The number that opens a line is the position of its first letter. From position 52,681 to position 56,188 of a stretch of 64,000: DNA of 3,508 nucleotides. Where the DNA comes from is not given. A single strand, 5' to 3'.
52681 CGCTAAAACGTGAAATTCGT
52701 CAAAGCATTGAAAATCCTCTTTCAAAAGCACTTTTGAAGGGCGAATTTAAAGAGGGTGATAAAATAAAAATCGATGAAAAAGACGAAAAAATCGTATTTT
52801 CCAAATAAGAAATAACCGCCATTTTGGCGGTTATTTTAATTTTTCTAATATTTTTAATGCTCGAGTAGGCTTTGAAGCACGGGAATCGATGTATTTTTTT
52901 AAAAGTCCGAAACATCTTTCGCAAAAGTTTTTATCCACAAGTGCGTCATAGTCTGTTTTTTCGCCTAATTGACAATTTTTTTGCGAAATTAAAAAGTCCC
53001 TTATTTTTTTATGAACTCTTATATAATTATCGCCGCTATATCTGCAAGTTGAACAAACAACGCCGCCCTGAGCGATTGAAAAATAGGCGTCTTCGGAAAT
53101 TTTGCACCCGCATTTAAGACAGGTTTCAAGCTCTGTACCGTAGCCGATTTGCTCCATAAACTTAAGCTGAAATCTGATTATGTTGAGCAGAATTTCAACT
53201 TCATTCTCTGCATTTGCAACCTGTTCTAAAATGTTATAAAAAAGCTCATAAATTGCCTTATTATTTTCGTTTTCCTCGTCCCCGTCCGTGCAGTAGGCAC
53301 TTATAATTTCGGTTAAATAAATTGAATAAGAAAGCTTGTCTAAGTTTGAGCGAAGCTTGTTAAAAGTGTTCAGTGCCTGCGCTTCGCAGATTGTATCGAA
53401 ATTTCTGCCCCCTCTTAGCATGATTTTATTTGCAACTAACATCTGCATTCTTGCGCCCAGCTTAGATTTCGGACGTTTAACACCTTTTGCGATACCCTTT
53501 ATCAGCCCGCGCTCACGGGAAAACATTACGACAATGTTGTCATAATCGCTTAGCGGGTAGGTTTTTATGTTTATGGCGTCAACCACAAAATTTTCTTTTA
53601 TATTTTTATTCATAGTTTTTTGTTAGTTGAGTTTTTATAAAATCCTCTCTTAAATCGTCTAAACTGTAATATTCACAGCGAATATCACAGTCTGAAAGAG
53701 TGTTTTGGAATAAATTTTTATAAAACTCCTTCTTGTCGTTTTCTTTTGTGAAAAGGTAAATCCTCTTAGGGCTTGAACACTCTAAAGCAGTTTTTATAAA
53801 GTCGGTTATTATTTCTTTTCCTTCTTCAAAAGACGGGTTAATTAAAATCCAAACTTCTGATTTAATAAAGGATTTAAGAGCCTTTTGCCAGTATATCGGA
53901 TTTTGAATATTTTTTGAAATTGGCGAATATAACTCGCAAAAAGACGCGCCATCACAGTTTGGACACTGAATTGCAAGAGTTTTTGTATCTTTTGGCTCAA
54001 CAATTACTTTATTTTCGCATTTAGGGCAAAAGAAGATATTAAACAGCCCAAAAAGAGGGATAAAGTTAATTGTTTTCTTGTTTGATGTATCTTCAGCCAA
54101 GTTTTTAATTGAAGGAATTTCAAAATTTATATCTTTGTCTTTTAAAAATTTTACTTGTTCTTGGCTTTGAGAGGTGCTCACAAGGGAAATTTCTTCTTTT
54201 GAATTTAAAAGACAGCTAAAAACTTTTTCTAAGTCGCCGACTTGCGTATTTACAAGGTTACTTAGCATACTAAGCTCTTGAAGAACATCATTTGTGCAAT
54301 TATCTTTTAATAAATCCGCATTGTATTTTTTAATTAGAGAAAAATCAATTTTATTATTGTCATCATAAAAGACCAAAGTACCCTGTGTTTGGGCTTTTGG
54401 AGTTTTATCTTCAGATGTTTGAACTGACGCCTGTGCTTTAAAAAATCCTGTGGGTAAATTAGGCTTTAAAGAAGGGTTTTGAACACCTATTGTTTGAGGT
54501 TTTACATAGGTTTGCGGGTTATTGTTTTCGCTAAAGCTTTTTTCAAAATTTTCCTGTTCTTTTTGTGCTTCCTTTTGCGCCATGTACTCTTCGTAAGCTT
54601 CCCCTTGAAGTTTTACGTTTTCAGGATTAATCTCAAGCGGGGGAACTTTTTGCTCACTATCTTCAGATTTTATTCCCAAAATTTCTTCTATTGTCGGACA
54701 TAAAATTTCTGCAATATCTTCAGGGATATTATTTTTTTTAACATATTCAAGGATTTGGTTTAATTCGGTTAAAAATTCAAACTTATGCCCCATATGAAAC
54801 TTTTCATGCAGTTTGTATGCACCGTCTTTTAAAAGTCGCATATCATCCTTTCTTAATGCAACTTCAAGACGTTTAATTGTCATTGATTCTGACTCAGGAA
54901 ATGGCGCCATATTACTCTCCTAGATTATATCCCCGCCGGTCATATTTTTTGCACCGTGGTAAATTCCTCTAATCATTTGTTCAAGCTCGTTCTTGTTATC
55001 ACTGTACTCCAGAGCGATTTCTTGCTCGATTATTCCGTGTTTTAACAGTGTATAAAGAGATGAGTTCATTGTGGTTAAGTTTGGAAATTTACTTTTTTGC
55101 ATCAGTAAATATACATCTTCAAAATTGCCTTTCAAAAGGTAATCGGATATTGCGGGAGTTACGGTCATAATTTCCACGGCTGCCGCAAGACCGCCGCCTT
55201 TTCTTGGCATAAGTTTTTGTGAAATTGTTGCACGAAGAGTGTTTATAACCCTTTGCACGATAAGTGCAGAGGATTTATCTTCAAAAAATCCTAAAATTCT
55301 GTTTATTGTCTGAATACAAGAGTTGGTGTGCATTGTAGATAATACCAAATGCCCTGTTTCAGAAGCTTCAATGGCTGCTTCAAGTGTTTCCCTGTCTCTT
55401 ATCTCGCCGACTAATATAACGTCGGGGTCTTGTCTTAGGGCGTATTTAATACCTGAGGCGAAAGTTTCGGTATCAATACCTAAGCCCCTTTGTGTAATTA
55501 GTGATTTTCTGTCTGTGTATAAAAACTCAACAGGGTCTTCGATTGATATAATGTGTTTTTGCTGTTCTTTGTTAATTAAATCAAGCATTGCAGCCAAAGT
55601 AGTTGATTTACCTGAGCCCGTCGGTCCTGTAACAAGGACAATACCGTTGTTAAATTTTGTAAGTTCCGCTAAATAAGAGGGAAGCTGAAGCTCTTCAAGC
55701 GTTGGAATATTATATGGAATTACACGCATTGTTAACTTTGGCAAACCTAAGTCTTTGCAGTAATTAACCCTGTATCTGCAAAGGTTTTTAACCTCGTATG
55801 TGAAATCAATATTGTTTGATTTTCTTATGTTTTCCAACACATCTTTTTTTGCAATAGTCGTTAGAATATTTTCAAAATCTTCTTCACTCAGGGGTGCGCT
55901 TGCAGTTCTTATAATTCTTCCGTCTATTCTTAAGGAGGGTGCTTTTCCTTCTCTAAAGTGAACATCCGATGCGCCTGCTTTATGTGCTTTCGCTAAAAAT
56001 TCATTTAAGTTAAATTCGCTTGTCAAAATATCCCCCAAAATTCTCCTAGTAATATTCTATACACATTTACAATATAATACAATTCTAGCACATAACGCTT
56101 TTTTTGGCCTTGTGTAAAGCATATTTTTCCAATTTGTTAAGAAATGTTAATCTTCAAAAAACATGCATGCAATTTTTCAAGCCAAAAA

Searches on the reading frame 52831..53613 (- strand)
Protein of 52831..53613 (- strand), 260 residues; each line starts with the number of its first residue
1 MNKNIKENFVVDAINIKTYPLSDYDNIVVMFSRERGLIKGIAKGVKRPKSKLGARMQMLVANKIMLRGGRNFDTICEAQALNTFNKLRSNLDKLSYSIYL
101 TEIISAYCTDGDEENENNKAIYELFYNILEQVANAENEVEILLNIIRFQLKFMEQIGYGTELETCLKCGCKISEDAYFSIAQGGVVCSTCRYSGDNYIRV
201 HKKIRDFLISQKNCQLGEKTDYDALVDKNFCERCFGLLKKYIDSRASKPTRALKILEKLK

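Call 54: search_protein_families(library=pfam, max_evalue=0.000001, proteins=[window:52831-53613:-])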
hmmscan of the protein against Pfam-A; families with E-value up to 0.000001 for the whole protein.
window:52831-53613:- (260 aa): 2 families
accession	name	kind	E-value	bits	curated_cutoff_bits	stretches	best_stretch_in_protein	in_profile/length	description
PF02565.21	RecO_C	-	1.5e-17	64.3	22.1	1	88-251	1-154/157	Recombination protein O C terminal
PF11967.14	RecO_N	-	7.3e-17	61.6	27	1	11-84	6-80/80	Recombination protein O N terminal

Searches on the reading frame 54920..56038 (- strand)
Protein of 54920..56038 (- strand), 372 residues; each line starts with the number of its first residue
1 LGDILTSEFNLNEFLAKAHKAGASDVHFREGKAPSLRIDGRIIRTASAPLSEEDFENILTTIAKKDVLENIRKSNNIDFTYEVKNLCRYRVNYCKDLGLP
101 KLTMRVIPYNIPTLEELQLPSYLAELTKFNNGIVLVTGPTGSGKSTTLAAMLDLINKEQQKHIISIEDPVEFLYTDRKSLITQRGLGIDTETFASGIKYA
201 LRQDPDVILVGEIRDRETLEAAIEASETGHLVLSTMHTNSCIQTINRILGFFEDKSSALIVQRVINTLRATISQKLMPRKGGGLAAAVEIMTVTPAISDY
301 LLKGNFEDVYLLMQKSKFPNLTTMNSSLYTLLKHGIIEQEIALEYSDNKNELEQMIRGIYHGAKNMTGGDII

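Call 54: search_protein_families(library=pfam, max_evalue=0.000001, proteins=[window:54920-56038:-])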
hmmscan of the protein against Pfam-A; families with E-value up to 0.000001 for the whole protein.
window:54920-56038:- (372 aa): 1 family
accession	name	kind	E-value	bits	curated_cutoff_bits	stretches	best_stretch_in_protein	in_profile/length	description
PF00437.27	T2SSE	-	7.4e-50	170.1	24.9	1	11-278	12-279/370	Type II/IV secretion system protein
